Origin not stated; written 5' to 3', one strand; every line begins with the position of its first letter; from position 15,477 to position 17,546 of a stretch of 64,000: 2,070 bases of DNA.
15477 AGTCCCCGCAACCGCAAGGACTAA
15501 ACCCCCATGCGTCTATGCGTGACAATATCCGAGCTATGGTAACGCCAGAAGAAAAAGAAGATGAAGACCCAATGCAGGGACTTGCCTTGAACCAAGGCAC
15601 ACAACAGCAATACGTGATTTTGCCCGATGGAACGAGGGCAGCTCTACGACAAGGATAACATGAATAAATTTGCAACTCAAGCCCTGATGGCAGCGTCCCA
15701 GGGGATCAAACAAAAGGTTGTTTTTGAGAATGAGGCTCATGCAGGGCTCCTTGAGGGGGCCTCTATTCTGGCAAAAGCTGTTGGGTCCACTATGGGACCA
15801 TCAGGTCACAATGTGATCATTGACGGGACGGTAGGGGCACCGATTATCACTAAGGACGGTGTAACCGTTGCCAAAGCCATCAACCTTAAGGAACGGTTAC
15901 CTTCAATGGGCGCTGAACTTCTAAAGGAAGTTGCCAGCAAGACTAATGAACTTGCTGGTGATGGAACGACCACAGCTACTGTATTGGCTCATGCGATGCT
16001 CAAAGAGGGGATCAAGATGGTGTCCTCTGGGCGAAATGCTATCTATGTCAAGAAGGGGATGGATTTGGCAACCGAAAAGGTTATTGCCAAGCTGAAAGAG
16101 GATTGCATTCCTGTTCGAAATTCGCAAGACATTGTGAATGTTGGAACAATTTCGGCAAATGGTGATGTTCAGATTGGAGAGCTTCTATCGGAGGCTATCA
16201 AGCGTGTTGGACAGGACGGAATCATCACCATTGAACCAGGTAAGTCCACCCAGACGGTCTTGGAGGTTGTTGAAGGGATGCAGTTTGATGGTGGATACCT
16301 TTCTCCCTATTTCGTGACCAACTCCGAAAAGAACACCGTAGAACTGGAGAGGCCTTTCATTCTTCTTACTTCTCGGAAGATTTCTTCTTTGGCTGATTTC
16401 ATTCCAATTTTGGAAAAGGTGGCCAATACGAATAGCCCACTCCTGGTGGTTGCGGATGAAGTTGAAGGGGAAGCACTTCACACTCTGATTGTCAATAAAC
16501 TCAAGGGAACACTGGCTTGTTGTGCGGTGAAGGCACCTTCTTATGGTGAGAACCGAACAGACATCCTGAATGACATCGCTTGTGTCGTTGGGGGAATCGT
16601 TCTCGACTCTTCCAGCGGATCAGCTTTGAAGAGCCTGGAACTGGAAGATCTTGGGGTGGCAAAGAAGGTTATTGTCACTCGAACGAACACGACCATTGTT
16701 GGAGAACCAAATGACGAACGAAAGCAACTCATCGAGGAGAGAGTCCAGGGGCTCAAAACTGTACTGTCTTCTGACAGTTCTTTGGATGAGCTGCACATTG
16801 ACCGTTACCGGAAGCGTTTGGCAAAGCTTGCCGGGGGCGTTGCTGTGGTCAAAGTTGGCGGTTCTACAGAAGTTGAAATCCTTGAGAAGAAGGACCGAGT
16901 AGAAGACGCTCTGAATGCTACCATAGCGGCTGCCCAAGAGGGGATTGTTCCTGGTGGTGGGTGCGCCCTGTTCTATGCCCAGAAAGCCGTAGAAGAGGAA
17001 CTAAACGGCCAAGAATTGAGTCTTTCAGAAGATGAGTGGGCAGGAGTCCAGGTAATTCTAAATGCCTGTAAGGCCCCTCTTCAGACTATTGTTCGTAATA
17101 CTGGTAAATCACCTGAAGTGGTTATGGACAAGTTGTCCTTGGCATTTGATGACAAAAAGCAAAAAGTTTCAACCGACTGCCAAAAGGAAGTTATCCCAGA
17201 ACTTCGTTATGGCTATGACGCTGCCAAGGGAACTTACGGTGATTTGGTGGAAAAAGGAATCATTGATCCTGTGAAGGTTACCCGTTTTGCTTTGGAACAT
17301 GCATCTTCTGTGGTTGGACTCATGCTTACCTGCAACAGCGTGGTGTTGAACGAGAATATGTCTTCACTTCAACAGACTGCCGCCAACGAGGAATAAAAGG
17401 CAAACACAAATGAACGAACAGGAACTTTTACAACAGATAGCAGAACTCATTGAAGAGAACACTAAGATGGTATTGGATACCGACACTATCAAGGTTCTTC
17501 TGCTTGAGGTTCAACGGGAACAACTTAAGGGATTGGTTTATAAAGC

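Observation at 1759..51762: Dispersed family of ORF-less IS200/IS605-type cassettes that look like stand-alone TnpB omega-RNA (guide RNA) units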

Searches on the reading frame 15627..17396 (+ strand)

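Call 22: search_protein_families(library=pfam, proteins=[window:15627-17396:+])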
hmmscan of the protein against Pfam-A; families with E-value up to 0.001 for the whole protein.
window:15627-17396:+ (589 aa): 1 family
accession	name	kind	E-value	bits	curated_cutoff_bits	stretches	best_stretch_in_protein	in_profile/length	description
PF00118.29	Cpn60_TCP1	-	9.3e-63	213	34.3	1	48-574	1-487/490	TCP-1/cpn60 chaperonin family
